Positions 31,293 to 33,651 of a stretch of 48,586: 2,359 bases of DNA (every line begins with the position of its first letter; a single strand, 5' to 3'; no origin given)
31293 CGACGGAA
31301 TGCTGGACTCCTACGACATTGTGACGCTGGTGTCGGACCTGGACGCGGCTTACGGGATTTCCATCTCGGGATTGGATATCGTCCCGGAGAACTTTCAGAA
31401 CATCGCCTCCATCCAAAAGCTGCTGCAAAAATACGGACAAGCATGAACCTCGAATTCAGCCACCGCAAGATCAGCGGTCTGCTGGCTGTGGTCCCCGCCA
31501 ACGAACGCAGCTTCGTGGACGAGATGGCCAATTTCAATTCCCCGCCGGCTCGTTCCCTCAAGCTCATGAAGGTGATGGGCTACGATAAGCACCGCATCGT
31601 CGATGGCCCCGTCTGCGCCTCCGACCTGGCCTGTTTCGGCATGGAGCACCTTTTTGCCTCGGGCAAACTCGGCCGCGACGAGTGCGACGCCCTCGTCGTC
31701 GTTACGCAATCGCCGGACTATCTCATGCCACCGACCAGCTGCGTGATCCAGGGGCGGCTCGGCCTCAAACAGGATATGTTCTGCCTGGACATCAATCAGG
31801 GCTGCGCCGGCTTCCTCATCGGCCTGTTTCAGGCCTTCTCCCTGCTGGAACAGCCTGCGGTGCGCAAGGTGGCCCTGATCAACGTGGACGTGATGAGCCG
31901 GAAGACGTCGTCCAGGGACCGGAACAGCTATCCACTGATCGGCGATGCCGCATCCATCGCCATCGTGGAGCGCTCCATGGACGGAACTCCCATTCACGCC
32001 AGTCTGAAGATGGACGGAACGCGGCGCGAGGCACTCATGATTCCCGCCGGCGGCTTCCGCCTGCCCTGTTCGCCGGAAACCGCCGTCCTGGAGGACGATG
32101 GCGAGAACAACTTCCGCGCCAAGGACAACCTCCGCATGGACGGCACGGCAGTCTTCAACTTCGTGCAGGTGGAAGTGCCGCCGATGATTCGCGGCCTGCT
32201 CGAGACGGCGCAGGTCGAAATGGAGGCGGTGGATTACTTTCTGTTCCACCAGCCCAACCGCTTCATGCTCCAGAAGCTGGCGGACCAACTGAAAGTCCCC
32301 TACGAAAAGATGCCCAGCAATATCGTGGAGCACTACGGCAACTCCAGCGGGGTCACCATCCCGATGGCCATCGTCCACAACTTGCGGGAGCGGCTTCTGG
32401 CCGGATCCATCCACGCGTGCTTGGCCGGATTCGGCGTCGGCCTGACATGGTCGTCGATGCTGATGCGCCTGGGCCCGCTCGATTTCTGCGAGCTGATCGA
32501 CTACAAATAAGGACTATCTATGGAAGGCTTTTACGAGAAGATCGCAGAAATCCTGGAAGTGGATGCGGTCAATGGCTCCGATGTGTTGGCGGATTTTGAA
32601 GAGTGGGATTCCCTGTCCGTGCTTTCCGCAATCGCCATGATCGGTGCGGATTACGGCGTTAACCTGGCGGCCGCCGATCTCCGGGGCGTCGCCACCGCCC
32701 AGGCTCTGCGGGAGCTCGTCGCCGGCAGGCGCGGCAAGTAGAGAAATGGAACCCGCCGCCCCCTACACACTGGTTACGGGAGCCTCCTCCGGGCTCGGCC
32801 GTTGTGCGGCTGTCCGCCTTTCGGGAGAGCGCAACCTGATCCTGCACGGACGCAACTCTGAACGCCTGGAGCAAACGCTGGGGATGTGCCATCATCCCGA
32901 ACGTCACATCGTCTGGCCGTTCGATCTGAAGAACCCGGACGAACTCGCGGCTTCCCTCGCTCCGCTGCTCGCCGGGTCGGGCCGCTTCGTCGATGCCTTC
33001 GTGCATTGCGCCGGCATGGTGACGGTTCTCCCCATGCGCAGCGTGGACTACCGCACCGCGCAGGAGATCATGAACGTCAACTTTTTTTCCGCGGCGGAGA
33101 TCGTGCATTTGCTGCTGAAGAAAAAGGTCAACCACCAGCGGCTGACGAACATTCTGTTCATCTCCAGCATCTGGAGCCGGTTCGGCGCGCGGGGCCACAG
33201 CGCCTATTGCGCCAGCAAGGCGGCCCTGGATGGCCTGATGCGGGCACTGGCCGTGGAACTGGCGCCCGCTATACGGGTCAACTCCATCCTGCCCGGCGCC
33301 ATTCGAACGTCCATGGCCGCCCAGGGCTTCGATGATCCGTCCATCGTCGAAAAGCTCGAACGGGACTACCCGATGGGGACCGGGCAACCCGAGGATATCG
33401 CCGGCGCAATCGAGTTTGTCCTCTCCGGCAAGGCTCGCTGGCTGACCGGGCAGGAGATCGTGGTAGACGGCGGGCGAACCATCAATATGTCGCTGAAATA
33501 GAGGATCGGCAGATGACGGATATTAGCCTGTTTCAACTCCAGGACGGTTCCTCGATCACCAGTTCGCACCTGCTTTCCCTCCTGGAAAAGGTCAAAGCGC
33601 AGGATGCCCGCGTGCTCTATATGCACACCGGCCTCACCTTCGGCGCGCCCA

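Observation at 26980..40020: Arn-like lipid-linked amino-sugar pathway merged with carrier-protein acylation chemistry (10-gene operon plus a convergent aminotransferase)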

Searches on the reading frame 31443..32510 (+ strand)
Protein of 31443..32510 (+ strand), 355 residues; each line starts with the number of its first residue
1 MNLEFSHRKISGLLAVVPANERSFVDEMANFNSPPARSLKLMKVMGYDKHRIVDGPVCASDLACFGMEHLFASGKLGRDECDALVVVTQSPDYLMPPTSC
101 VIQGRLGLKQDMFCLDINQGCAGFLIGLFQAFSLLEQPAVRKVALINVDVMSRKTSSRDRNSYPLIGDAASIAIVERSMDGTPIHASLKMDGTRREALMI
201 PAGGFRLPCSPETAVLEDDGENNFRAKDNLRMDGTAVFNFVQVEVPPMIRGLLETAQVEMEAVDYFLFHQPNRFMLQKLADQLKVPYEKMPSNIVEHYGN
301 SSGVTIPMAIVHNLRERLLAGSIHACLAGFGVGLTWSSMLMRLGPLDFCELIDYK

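Call 5: search_protein_families(library=pfam, proteins=[window:31443-32510:+], max_evalue=0.01)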
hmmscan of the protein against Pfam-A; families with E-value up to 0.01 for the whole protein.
window:31443-32510:+ (355 aa): 2 families
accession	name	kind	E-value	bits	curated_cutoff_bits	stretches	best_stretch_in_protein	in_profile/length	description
PF08541.16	ACP_syn_III_C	-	6e-23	81.3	26.6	1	253-342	1-89/90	3-Oxoacyl-[acyl-carrier-protein (ACP)] synthase III C terminal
PF08545.16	ACP_syn_III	-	8.4e-13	48.5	24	1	115-191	1-79/80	3-Oxoacyl-[acyl-carrier-protein (ACP)] synthase III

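Call 7: search_protein_families(library=ncbifam, proteins=[window:31443-32510:+], max_evalue=0.01)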
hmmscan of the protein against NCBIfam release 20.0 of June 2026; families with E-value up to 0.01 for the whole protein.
window:31443-32510:+ (355 aa): 12 families
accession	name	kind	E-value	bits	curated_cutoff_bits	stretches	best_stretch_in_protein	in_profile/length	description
NF009519.0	PRK12880.1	equivalog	3.4e-59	200.9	436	1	1-343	1-338/353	beta-ketoacyl-ACP synthase III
NF006829.0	PRK09352.1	subfamily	2.3e-53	181.3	249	1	46-343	40-321/322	beta-ketoacyl-ACP synthase 3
TIGR00747.1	fabH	subfamily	4.1e-46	157.6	292.1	1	46-342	38-321/322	beta-ketoacyl-ACP synthase III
NF004623.0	PRK05963.1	equivalog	2.4e-33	115.8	437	1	58-342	53-327/328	beta-ketoacyl-ACP synthase III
NF005541.0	PRK07204.1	equivalog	3.4e-27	95.7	402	1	46-341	40-327/329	beta-ketoacyl-ACP synthase III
NF005703.0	PRK07515.1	equivalog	3.5e-20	72.2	304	1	61-342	98-371/373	beta-ketoacyl-ACP synthase III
NF005308.0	PRK06840.1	equivalog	1.3e-15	57.3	315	1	44-345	38-337/339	3-oxoacyl-ACP synthase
NF006720.0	PRK09258.1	equivalog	1.6e-15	57.3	285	2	40-146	42-148/338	3-oxoacyl-ACP synthase III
NF003274.0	PRK04262.1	equivalog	1.2e-11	44.3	244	1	79-314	71-281/347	hydroxymethylglutaryl-CoA synthase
NF005293.2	PRK06816.1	subfamily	1.7e-06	27.3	450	0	61-109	64-111/378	StlD/DarB family beta-ketosynthase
TIGR00748.1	HMG_CoA_syn_Arc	equivalog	3.8e-05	23.1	353.35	1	248-312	213-278/345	hydroxymethylglutaryl-CoA synthase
NF053539.1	resorcinol_DarB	exception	0.00026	20.3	550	0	60-109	64-112/377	dialkylresorcinol biosynthesis protein DarB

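Call 52: search_solved_structures(query=window:31443-32510:+, max_evalue=1e-10, show_alignments=1)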
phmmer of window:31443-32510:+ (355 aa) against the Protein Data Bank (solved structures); distinct sequences matched with E-value up to 1e-10: 45.
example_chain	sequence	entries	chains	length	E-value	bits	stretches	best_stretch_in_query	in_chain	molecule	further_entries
4efi_A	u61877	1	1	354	4.7e-53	183.7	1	8-352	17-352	3-oxoacyl-(Acyl-carrier protein) synthase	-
3gwa_A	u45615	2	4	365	5.3e-51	177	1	38-341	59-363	3-oxoacyl-(Acyl-carrier-protein) synthase III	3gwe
5bqs_A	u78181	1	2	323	2.5e-35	125.5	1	54-341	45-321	3-oxoacyl-[acyl-carrier-protein] synthase 3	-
8vd9_A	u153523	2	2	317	3e-33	118.6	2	45-196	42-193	Beta-ketoacyl-[acyl-carrier-protein] synthase III 1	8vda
2x3e_A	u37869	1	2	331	2.7e-32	115.5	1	50-342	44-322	3-OXOACYL-[ACYL-CARRIER-PROTEIN] SYNTHASE 3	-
3il5_A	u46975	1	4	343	1.2e-30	110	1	50-343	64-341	3-oxoacyl-[acyl-carrier-protein] synthase 3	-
3il6_A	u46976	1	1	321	1.4e-30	109.8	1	49-342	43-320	3-oxoacyl-[acyl-carrier-protein] synthase 3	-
1ub7_A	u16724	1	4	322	2.9e-30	108.8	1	46-343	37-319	3-oxoacyl-[acyl-carrier protein] synthase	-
3il4_A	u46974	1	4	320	7.4e-30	107.5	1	50-342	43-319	3-oxoacyl-[acyl-carrier-protein] synthase 3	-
4dfe_A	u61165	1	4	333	2.4e-29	105.7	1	53-342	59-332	3-oxoacyl-[acyl-carrier-protein] synthase 3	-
8vdb_A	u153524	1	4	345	1.4e-28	103.3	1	45-344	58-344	Beta-ketoacyl-[acyl-carrier-protein] synthase III 2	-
2ebd_A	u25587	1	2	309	2.4e-27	99.2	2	69-198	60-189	3-oxoacyl-[acyl-carrier-protein] synthase 3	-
4ryb_A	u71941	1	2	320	2.7e-27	99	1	7-342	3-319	3-oxoacyl-[acyl-carrier-protein] synthase 3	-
4wzu_A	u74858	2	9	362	2.1e-24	89.5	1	48-344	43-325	3-oxoacyl-[acyl-carrier-protein] synthase 3 protein 2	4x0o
1zow_A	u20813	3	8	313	1.7e-23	86.5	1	229-344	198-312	3-oxoacyl-[acyl-carrier-protein] synthase III | 3-oxoacyl-[acyl-carrier-protein] synthase 3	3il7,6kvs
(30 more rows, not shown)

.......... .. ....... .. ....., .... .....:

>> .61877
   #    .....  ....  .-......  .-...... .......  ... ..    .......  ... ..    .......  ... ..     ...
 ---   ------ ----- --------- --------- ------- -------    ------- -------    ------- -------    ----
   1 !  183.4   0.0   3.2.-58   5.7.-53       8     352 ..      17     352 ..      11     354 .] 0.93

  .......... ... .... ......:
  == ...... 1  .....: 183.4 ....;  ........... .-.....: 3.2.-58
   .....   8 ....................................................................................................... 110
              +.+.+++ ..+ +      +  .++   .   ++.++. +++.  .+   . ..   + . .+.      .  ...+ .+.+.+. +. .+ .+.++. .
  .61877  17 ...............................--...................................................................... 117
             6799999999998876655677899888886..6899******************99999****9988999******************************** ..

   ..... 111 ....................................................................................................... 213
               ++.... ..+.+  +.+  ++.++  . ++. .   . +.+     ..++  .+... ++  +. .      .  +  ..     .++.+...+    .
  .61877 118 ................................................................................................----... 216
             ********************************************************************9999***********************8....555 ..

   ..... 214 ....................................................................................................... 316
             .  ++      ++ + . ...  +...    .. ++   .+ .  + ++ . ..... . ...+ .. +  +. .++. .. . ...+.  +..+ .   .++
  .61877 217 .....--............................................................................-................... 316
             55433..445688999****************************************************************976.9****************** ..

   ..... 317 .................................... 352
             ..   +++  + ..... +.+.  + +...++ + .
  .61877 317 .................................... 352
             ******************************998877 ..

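Call 64: find_related_loci(query=window:31443-32510:+, collection=metagenome_contigs, flank=10000)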
Query window:31443-32510:+ (355 aa) in metagenome_contigs; peptide patterns used: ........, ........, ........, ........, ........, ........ (x = any residue, [..] = any of these).
100 stretches matched a pattern; 61 encode a relative of the query (tblastn E <= 1e-3); 61 distinct loci.
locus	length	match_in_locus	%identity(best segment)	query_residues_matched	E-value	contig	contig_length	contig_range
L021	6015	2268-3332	98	1-355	0e+0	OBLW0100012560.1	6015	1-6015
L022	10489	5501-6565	93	1-355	0e+0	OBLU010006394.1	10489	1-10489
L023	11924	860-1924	92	1-355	0e+0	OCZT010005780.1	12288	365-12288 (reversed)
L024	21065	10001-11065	90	1-355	0e+0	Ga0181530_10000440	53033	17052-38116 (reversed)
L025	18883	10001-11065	90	1-355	0e+0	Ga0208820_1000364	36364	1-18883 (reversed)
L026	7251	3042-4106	90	1-355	0e+0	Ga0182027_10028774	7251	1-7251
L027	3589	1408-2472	91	1-355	0e+0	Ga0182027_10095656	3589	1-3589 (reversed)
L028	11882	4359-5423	91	1-355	0e+0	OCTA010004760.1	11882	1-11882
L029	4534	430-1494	88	1-355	0e+0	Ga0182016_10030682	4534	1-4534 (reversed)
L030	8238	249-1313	88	1-355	0e+0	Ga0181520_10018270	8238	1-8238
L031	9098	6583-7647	88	1-355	0e+0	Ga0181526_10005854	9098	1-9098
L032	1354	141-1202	85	1-354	0e+0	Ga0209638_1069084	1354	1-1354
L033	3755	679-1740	86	1-354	0e+0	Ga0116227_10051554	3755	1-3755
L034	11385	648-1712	85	1-354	0e+0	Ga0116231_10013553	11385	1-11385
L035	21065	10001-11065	83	1-354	0e+0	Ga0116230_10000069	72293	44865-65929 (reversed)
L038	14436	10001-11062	76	1-354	0e+0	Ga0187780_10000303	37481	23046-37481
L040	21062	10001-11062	73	1-354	0e+0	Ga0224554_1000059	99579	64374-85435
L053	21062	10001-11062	64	1-354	3e-158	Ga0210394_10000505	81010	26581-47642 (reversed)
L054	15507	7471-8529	66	1-354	7e-158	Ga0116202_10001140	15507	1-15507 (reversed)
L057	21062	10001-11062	62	1-354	1e-155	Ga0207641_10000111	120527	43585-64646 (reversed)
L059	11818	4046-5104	64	1-354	7e-154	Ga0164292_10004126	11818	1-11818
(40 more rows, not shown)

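Call 67: search_protein_families(library=pfam, proteins=[L024:13650-15290:+, L054:12914-14455:+, L054:14459-15334:-, L059:10495-11793:-, L038:4691-6295:-, L025:17129-18721:-, L021:911-1714:+, L057:11745-12560:+, L057:11109-11690:+], max_evalue=0.01)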
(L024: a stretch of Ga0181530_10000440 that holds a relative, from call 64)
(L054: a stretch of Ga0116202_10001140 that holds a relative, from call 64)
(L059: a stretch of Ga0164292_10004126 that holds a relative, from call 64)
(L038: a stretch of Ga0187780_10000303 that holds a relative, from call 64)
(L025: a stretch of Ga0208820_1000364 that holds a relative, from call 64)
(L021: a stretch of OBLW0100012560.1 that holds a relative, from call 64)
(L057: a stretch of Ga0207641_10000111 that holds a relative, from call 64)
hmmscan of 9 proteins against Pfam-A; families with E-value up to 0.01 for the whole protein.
L024:13650-15290:+ (546 aa): 0 families

L054:12914-14455:+ (513 aa): 0 families

L054:14459-15334:- (291 aa): 2 families
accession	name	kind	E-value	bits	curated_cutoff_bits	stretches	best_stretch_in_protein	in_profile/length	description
PF00483.29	NTP_transferase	-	4.8e-71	239.6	21.2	1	2-238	1-243/245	Nucleotidyl transferase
PF12804.13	NTP_transf_3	-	4.1e-10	40.5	27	1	3-134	1-121/160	MobA-like NTP transferase domain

L059:10495-11793:- (432 aa): 0 families

L038:4691-6295:- (534 aa): 0 families

L025:17129-18721:- (530 aa): 2 families
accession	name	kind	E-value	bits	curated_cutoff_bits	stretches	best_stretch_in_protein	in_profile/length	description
PF13428.12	TPR_14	-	0.00071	20.5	23.5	1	466-500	6-40/44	Tetratricopeptide repeat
PF14559.12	TPR_19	-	0.0026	18.5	25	1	472-516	2-46/68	Tetratricopeptide repeat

L021:911-1714:+ (267 aa): 7 families
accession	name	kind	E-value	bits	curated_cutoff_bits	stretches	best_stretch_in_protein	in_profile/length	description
PF13489.12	Methyltransf_23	-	2.5e-18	66.8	27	1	46-186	14-162/164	Methyltransferase domain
PF13649.12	Methyltransf_25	-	8.3e-13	49.3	27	1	55-143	1-97/97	Methyltransferase domain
PF08241.18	Methyltransf_11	-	1e-11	45.7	21.2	1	56-146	1-94/95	Methyltransferase domain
PF08242.18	Methyltransf_12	-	6.3e-10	40.1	30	1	56-145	1-98/98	Methyltransferase domain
PF13847.12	Methyltransf_31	-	6.1e-08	32.9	27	1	50-151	2-113/145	Methyltransferase domain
PF07021.18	MetW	-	0.00046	20.3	21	1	45-71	7-33/193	Methionine biosynthesis protein MetW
PF05401.17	NodS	-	0.008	16.5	24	0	54-139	46-136/201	Nodulation protein S (NodS)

L057:11745-12560:+ (271 aa): 2 families
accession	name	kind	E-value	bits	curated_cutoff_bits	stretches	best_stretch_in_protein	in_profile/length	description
PF05721.19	PhyH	-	4e-11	44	22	1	26-205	1-206/213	Phytanoyl-CoA dioxygenase (PhyH)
PF07350.19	Gig2-like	-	0.0016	17.7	27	1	6-59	51-104/408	Gig2-like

L057:11109-11690:+ (193 aa): 7 families
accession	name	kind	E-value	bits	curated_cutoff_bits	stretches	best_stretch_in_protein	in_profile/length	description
PF13489.12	Methyltransf_23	-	1.6e-10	41.4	27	1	23-127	13-124/164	Methyltransferase domain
PF08241.18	Methyltransf_11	-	2.5e-09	38.1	21.2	1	70-120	47-95/95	Methyltransferase domain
PF08242.18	Methyltransf_12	-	3.4e-06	28.1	30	1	48-118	44-98/98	Methyltransferase domain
PF13847.12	Methyltransf_31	-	3.5e-05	23.9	27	1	71-123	60-112/145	Methyltransferase domain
PF05148.21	Methyltransf_8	-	0.0005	20.4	27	1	23-145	63-180/219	Hypothetical methyltransferase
PF13649.12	Methyltransf_25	-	0.00069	20.7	27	1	71-116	52-97/97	Methyltransferase domain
PF08003.17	Methyltransf_9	-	0.0072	15.8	23.8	1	83-121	180-218/315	Protein of unknown function (DUF1698)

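Call 75: search_protein_families(library=pfam, proteins=[L053:8929-9690:+], max_evalue=0.1)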
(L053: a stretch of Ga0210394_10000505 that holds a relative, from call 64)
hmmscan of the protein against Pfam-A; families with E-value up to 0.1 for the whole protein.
L053:8929-9690:+ (254 aa): 2 families
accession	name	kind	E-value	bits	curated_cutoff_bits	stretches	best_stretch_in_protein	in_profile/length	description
PF00551.24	Formyl_trans_N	-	1.1e-16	61.6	26.1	1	59-163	74-177/181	Formyl transferase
PF00070.33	Pyr_redox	-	0.063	14.2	22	0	1-36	3-38/82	Pyridine nucleotide-disulphide oxidoreductase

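Call 91: search_protein_families(library=pfam, proteins=[L040:3262-4323:+, L040:4376-5611:+, L040:5608-6333:+, L040:6446-7078:+, L040:12920-13645:+, L040:13713-14990:+, L040:15009-16943:-, L040:17155-18249:+, L040:19131-19676:+, L040:8929-9774:+], max_evalue=0.001)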
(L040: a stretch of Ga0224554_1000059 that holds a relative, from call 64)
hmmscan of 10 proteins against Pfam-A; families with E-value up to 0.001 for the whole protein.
L040:3262-4323:+ (353 aa): 1 family
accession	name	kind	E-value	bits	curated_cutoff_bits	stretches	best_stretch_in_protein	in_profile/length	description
PF14897.12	EpsG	-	1.1e-29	104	30.1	1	32-346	2-316/326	EpsG family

L040:4376-5611:+ (411 aa): 4 families
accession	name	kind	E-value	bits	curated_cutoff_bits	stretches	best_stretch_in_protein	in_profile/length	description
PF13692.12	Glyco_trans_1_4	-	6.1e-08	33.5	27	1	219-358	3-141/142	Glycosyl transferases group 1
PF13439.12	Glyco_transf_4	-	6.4e-07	30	28.5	1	45-189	22-149/170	Glycosyltransferase Family 4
PF00534.26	Glycos_transf_1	-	7.8e-06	26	26.4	1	213-366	11-163/172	Glycosyl transferases group 1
PF13579.12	Glyco_trans_4_4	-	0.0002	22.2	29.7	0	88-188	53-142/158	Glycosyl transferase 4-like domain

L040:5608-6333:+ (241 aa): 1 family
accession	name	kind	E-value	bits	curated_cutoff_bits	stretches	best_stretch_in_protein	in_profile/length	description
PF02397.22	Bac_transf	-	4.1e-62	209.3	27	1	32-206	1-178/179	Bacterial sugar transferase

L040:6446-7078:+ (210 aa): 4 families
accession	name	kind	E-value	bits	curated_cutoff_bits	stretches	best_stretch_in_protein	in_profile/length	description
PF00132.30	Hexapep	-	9.9e-16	57.1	27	2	98-127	6-35/36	Bacterial transferase hexapeptide (six repeats)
PF17836.7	PglD_N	-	1.4e-08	35.6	23.4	1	5-84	1-76/78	PglD N-terminal domain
PF25087.1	GMPPB_C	-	1.3e-06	28.5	39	1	102-193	7-95/110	GMPPB C-terminal domain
PF25084.1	LbH_EIF2B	-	4.2e-06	27.2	54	0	98-125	77-104/105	EIF2B subunit epsilon LbH domain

L040:12920-13645:+ (241 aa): 2 families
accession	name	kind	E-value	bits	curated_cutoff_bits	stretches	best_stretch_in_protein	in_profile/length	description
PF00753.33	Lactamase_B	-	2.6e-21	76.9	22.7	1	32-199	3-184/196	Metallo-beta-lactamase superfamily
PF12706.13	Lactamase_B_2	-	1.2e-06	28.7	27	1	49-109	3-70/200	Beta-lactamase superfamily domain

L040:13713-14990:+ (425 aa): 2 families
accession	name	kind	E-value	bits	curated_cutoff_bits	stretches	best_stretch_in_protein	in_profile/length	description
PF01041.23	DegT_DnrJ_EryC1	-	8.2e-95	318.5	19.8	1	44-411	5-359/360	DegT/DnrJ/EryC1/StrS aminotransferase family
PF01212.27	Beta_elim_lyase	-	0.00014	21.8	27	1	64-252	31-215/288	Beta-eliminating lyase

L040:15009-16943:- (644 aa): 1 family
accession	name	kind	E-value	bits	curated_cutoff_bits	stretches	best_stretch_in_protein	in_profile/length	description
PF14052.12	Caps_assemb_Wzi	-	2.1e-115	386.3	30.1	1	179-616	7-389/392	Capsule assembly protein Wzi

L040:17155-18249:+ (364 aa): 7 families
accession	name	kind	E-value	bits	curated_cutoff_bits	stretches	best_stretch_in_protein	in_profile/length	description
PF16363.11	GDP_Man_Dehyd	-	1e-92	311.6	27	1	8-326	1-332/332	GDP-mannose 4,6 dehydratase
PF01370.27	Epimerase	-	1.4e-69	234.6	20.9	1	7-255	1-240/240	NAD dependent epimerase/dehydratase family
PF01073.25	3Beta_HSD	-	1.5e-14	54.1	22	1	8-234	1-220/280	3-beta hydroxysteroid dehydrogenase/isomerase family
PF04321.23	RmlD_sub_bind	-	3.5e-12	46.4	27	1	7-315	3-271/287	RmlD substrate binding domain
PF02719.21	Polysacc_synt_2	-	6.3e-12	45.7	20.2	1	7-116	1-116/293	Polysaccharide biosynthesis protein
PF07993.18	NAD_binding_4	-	7.2e-10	38.9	20.1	1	9-191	1-205/258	Male sterility protein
PF00106.31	adh_short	-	0.00067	19.6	26.6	0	155-181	141-167/195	short chain dehydrogenase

L040:19131-19676:+ (181 aa): 1 family
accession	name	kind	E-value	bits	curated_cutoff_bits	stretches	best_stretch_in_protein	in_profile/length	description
PF00908.23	dTDP_sugar_isom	-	1.1e-74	250.2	27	1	6-174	2-167/168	dTDP-4-dehydrorhamnose 3,5-epimerase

L040:8929-9774:+ (281 aa): 0 families

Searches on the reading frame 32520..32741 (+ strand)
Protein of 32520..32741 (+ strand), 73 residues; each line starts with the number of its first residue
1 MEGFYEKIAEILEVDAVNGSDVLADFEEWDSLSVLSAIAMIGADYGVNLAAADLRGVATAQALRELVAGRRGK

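Call 5: search_protein_families(library=pfam, proteins=[window:32520-32741:+], max_evalue=0.01)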
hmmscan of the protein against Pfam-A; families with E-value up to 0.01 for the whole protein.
window:32520-32741:+ (73 aa): 2 families
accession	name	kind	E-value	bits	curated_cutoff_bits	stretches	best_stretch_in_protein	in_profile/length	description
PF18183.6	SLATT_2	-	0.00028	21.2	25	1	18-64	69-115/192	SMODS and SLOG-associating 2TM effector domain 2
PF00550.31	PP-binding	-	0.00038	21.1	20.8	1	6-65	5-65/67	Phosphopantetheine attachment site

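Call 7: search_protein_families(library=ncbifam, proteins=[window:32520-32741:+], max_evalue=0.01)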
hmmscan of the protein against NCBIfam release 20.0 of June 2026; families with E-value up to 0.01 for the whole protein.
window:32520-32741:+ (73 aa): 0 families

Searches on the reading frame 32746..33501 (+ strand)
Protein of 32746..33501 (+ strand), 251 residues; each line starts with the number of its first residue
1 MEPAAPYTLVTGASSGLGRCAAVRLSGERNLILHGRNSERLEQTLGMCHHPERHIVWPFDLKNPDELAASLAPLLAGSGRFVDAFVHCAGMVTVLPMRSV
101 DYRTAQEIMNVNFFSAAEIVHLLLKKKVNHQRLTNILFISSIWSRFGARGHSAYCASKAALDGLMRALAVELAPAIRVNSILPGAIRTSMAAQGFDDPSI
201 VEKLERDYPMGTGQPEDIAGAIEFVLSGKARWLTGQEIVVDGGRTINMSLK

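Call 5: search_protein_families(library=pfam, proteins=[window:32746-33501:+], max_evalue=0.01)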
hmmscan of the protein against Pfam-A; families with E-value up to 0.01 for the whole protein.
window:32746-33501:+ (251 aa): 4 families
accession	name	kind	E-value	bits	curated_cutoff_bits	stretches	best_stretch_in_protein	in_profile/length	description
PF13561.12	adh_short_C2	-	7.8e-41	140.6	27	1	12-244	1-235/236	Enoyl-(Acyl carrier protein) reductase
PF00106.31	adh_short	-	9.1e-35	120.4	26.6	1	8-194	3-190/195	short chain dehydrogenase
PF08659.16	KR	-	2.9e-13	50.6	22.6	1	9-179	4-174/180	KR domain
PF23441.1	SDR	-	7.6e-07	29.2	27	1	65-243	74-254/258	SDR-like rossmann domain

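Call 7: search_protein_families(library=ncbifam, proteins=[window:32746-33501:+], max_evalue=0.01)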
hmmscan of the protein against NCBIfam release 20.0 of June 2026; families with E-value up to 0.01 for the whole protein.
window:32746-33501:+ (251 aa): 218 families (the best 25 are shown)
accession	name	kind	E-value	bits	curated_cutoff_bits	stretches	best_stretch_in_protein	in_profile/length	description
NF047420.2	EF_P_mod_YmfI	equivalog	7.4e-42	143.7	238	1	8-243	2-234/236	elongation factor P 5-aminopentanone reductase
NF005559.1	PRK07231.1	subfamily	4.2e-41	141.1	215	1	8-246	7-249/249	glucose 1-dehydrogenase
NF009466.0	PRK12826.1-2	subfamily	5.6e-39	134.1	222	1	8-246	6-246/248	3-oxoacyl-ACP reductase FabG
NF052558.1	MBtsdlDhBudC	equivalog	6e-36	124.3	270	1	9-245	7-242/250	meso-2,3-butanediol dehydrogenase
NF004778.0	PRK06124.1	equivalog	4e-34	118.2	303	1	8-248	14-256/256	SDR family oxidoreductase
NF009384.0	PRK12743.1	equivalog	1.2e-33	116.4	264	1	6-245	7-248/258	SDR family oxidoreductase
NF005893.0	PRK07856.1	equivalog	2.8e-32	112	255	1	8-243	12-240/255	SDR family oxidoreductase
NF009468.0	PRK12826.1-4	equivalog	3.2e-32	112.2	318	1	8-246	10-249/256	SDR family oxidoreductase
NF004791.0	PRK06138.1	equivalog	3.6e-31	108.4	312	1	8-246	8-251/252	SDR family oxidoreductase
TIGR01830.1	3oxo_ACP_reduc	equivalog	3.9e-31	108.6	297.75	1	9-243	2-237/239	3-oxoacyl-[acyl-carrier-protein] reductase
NF005467.0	PRK07060.1-5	equivalog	4.9e-31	108.1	360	1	8-246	12-244/245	SDR family oxidoreductase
NF004200.0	PRK05653.1-5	equivalog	7e-31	107.6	273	1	8-243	5-240/242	3-oxoacyl-ACP reductase FabG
TIGR03971.1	SDR_subfam_1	subfamily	4.8e-30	104.8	300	1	9-246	7-270/271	mycofactocin-coupled SDR family oxidoreductase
NF004528.0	PRK05875.1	equivalog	7.5e-30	104.2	334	1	8-246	13-256/280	SDR family oxidoreductase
NF005067.0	PRK06484.1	equivalog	8.8e-30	103.7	713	1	8-245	276-512/524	short chain dehydrogenase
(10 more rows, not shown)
